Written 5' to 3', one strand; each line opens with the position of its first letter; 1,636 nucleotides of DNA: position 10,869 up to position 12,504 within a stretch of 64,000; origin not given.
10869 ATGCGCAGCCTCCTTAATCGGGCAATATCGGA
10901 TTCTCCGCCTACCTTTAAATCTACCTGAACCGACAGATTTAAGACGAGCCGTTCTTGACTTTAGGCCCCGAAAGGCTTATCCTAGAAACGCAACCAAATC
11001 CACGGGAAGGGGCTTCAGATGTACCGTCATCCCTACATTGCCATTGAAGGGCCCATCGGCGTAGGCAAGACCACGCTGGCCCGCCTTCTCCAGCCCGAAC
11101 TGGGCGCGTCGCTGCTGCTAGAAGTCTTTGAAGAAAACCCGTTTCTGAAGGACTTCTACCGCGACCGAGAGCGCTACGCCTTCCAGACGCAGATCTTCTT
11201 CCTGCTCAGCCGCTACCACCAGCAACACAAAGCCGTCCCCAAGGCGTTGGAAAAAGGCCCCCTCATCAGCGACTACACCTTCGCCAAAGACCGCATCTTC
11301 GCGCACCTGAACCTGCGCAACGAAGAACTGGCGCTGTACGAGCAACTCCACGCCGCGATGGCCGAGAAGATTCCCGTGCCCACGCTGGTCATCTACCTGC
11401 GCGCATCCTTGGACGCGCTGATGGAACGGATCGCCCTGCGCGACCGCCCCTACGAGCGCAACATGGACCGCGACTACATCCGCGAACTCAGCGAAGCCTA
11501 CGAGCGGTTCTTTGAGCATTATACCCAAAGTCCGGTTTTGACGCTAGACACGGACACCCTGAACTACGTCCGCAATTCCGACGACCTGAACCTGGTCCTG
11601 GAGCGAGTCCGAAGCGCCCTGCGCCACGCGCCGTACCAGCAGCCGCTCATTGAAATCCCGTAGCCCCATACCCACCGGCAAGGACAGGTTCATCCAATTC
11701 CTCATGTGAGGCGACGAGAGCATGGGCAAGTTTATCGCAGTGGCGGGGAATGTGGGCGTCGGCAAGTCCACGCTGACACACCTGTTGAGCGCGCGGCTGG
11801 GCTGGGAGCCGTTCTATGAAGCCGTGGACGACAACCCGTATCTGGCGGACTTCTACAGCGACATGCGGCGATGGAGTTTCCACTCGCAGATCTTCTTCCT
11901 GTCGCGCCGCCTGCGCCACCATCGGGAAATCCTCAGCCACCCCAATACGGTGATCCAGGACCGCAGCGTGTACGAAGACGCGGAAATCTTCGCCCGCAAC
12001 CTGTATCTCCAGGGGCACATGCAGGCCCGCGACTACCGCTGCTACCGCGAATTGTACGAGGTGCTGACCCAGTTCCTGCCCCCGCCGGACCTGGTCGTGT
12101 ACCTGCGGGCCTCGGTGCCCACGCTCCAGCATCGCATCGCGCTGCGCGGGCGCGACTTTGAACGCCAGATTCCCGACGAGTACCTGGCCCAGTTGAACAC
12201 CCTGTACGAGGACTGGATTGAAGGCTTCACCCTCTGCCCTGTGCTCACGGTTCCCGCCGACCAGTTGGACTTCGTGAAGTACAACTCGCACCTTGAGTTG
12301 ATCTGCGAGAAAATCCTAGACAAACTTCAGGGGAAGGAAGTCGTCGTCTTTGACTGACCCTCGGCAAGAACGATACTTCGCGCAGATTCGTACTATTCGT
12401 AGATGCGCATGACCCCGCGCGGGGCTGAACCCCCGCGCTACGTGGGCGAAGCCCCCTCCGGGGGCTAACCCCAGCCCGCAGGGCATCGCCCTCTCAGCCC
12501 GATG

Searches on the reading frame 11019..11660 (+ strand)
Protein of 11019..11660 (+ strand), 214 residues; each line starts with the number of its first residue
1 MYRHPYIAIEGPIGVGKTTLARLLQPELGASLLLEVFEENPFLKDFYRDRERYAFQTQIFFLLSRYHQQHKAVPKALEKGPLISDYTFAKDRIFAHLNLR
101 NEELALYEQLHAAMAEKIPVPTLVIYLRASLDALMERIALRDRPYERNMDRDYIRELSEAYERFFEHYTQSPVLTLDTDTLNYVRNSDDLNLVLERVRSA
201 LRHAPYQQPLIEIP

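Call 8: search_protein_families(library=pfam, proteins=[window:11019-11660:+])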
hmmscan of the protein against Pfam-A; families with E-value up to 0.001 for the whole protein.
window:11019-11660:+ (214 aa): 4 families
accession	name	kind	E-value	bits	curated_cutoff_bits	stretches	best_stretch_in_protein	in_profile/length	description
PF01712.25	dNK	-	8e-43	147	27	1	7-199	1-200/203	Deoxynucleoside kinase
PF13238.12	AAA_18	-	6.2e-08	33.6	29.4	1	7-144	1-114/128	AAA domain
PF13671.12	AAA_33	-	1.2e-06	29.4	27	1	8-162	3-141/143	AAA domain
PF02223.23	Thymidylate_kin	-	1.1e-05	25.6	27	1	9-174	1-170/185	Thymidylate kinase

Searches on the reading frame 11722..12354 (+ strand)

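Call 8: search_protein_families(library=pfam, proteins=[window:11722-12354:+])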
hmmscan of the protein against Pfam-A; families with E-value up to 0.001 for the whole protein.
window:11722-12354:+ (211 aa): 3 families
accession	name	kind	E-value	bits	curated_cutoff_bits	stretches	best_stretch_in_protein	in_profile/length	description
PF01712.25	dNK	-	5.3e-55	186.8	27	1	5-198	1-198/203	Deoxynucleoside kinase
PF13238.12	AAA_18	-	8.3e-06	26.7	29.4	1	5-147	1-123/128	AAA domain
PF02223.23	Thymidylate_kin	-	0.00058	20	27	0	57-164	59-161/185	Thymidylate kinase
